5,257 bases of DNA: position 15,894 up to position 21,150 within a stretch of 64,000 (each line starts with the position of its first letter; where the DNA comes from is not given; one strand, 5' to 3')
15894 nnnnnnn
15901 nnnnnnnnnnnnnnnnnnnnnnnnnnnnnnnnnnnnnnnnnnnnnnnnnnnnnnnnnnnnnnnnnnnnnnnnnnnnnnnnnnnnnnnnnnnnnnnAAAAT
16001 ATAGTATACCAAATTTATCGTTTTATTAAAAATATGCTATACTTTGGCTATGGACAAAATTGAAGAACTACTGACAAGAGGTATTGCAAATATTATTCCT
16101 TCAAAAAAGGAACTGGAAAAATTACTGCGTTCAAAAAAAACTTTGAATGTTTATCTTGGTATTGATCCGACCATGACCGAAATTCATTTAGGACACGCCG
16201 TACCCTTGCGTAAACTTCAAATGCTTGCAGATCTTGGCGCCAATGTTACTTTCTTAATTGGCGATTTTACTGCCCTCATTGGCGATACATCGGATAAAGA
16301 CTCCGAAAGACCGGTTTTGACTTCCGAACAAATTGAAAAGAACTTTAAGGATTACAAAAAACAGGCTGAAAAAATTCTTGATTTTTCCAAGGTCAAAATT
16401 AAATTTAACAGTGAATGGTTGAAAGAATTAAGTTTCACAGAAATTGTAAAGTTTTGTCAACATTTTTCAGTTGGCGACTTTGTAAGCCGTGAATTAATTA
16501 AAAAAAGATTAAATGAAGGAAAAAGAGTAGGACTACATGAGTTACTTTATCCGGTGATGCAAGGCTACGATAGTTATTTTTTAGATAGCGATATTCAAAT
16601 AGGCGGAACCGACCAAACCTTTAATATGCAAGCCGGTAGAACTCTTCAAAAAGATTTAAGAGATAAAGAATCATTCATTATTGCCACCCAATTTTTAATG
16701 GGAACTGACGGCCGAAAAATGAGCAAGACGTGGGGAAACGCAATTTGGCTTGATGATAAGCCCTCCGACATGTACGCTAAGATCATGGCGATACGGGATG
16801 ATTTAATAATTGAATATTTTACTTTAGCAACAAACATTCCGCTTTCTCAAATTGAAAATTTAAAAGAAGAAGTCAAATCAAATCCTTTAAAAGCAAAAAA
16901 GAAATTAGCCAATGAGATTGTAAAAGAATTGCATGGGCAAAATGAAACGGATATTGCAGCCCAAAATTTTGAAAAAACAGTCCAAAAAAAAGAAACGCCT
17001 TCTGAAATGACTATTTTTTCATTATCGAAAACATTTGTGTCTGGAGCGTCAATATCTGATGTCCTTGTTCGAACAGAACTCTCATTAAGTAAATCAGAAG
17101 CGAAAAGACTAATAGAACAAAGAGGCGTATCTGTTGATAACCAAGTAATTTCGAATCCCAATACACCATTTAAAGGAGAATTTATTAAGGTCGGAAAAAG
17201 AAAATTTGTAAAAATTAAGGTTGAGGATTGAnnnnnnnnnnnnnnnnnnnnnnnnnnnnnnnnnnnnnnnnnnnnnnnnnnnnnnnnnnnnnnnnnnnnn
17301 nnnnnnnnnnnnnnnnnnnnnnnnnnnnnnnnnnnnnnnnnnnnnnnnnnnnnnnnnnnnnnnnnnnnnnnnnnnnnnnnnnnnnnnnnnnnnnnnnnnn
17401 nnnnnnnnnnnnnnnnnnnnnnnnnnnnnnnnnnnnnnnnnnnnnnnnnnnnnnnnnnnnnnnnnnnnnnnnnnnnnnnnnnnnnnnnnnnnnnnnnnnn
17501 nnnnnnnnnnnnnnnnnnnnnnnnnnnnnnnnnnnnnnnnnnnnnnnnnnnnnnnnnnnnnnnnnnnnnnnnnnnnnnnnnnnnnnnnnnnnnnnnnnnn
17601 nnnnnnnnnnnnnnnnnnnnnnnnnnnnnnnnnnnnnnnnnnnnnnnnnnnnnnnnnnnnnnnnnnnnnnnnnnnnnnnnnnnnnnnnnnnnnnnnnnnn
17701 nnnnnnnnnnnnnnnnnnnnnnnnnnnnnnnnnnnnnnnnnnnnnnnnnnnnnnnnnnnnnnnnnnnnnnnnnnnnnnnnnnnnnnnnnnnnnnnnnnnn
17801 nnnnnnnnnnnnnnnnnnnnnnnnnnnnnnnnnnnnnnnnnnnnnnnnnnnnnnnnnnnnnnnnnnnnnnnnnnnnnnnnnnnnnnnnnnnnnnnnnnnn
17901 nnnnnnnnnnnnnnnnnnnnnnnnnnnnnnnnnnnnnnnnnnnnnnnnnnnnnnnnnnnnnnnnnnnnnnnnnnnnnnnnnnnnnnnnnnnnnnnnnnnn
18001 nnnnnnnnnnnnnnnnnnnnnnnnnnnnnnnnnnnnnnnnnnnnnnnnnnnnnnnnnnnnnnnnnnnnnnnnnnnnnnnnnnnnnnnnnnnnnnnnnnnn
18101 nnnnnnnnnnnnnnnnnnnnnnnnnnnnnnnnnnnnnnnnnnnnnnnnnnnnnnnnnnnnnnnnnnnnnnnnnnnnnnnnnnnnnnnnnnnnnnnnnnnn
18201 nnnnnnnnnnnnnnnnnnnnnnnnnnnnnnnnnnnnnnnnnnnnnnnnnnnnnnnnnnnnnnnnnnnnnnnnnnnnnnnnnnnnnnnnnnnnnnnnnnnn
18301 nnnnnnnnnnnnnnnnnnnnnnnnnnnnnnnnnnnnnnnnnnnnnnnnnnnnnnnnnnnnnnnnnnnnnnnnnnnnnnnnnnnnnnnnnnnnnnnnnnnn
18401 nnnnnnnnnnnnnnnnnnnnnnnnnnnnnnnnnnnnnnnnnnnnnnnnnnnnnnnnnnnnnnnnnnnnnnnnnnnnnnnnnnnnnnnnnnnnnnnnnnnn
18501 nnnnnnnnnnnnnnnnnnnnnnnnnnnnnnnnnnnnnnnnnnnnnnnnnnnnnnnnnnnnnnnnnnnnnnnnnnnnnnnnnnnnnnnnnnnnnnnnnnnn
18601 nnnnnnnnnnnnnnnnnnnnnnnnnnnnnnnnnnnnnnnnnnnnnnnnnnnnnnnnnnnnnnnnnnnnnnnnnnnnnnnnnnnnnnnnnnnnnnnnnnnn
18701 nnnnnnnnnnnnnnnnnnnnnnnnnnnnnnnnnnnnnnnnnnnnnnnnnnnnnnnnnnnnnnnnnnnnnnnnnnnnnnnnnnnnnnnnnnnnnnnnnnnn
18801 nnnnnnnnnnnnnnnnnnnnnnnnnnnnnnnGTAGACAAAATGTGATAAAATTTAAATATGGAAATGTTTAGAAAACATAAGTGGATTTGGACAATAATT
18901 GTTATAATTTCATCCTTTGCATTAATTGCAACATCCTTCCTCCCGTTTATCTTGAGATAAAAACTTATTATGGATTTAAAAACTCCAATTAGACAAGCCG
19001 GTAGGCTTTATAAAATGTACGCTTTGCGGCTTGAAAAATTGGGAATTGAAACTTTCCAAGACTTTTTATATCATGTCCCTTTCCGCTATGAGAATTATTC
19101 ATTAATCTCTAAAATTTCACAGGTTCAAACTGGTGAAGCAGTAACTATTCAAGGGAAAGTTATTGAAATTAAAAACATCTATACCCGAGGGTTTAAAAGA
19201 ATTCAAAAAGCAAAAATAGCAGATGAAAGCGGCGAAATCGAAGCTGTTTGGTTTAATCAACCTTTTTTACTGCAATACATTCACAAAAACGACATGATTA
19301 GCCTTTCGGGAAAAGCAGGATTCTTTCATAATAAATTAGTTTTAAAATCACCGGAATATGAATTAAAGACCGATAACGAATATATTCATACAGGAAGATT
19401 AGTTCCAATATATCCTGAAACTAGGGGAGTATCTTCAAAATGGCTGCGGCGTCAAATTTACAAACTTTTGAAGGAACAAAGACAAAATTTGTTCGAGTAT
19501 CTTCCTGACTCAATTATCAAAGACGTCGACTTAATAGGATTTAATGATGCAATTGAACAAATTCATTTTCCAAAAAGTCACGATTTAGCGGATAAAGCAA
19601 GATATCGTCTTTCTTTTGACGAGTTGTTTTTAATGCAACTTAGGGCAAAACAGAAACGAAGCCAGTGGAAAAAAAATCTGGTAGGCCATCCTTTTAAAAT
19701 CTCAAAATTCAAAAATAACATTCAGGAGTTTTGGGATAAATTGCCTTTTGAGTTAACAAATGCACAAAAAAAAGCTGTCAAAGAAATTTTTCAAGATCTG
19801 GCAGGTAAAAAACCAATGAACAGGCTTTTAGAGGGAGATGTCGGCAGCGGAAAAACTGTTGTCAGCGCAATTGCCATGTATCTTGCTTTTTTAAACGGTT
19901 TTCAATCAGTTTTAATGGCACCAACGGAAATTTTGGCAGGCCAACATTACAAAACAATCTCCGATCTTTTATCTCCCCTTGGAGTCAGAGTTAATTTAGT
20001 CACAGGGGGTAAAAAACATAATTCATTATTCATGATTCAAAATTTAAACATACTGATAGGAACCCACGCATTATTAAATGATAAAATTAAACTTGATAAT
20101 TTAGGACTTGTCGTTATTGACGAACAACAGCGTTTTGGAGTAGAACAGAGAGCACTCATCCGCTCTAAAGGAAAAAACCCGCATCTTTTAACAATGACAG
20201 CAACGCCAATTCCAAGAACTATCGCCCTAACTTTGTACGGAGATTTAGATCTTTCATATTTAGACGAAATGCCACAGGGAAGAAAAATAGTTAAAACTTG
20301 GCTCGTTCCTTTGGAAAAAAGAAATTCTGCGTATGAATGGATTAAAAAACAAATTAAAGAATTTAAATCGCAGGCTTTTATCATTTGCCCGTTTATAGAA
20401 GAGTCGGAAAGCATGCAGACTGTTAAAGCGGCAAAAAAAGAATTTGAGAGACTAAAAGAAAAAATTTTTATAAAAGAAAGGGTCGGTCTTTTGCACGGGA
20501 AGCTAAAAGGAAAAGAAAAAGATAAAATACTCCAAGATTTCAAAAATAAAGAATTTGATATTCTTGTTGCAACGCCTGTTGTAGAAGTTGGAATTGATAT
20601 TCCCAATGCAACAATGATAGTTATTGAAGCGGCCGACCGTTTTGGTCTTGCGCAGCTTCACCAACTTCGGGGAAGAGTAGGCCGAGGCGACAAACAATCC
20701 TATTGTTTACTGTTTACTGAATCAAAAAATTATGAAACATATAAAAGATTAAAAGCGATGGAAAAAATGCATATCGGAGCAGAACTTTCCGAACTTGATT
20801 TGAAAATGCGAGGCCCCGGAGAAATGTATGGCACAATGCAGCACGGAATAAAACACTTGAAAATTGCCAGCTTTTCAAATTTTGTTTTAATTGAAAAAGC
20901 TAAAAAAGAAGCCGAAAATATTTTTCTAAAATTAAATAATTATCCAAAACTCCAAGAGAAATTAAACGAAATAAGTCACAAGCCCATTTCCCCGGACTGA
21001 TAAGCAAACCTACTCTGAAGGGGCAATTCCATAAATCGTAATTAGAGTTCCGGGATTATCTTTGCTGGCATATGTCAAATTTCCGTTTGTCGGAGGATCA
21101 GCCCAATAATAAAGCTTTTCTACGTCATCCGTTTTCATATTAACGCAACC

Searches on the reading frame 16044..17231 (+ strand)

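Call 27: search_protein_families(library=pfam, proteins=[window:16044-17231:+])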
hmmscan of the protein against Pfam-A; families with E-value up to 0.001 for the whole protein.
window:16044-17231:+ (395 aa): 3 families
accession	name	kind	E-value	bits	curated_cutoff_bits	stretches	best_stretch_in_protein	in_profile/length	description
PF00579.31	tRNA-synt_1b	-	2.6e-70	237.5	21.1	1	31-313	3-291/292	tRNA synthetases class I (W and Y)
PF01479.30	S4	-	4.8e-08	33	22.8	1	339-377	5-43/48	S4 domain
PF16714.10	TyrRSs_C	-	0.00029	21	30.6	1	325-380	11-67/120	Tyrosyl-tRNA synthetase C-terminal domain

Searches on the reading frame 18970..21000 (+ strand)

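Call 27: search_protein_families(library=pfam, proteins=[window:18970-21000:+])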
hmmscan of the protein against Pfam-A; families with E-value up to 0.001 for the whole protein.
window:18970-21000:+ (676 aa): 8 families
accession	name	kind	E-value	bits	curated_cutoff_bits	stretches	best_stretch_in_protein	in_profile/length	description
PF00270.35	DEAD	-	1.4e-26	93.6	26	1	263-418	1-164/167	DEAD/DEAH box helicase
PF17191.10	RecG_wedge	-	3.9e-21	75.7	23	1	21-164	16-156/162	RecG wedge domain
PF00271.37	Helicase_C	-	3.4e-20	72.8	23.5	1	456-572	4-108/110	Helicase conserved C-terminal domain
PF04851.21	ResIII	-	1.6e-12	48.1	22.5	1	260-413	2-162/164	Type III restriction enzyme, res subunit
PF22590.2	Cas3-like_C_2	-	1.8e-08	35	27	1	482-573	9-104/106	CRISPR-associated nuclease/helicase Cas3, C-terminal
PF01336.31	tRNA_anti-codon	-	2.6e-07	30.9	27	1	58-131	1-73/75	OB-fold nucleic acid binding domain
PF19833.4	RecG_dom3_C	-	1.2e-06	28.9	26.8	1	603-652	4-55/87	ATP-dependent DNA helicase RecG, domain 3, C-terminal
PF07517.20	SecA_DEAD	-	0.0005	19.9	24.6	0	287-352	95-160/290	SecA DEAD-like domain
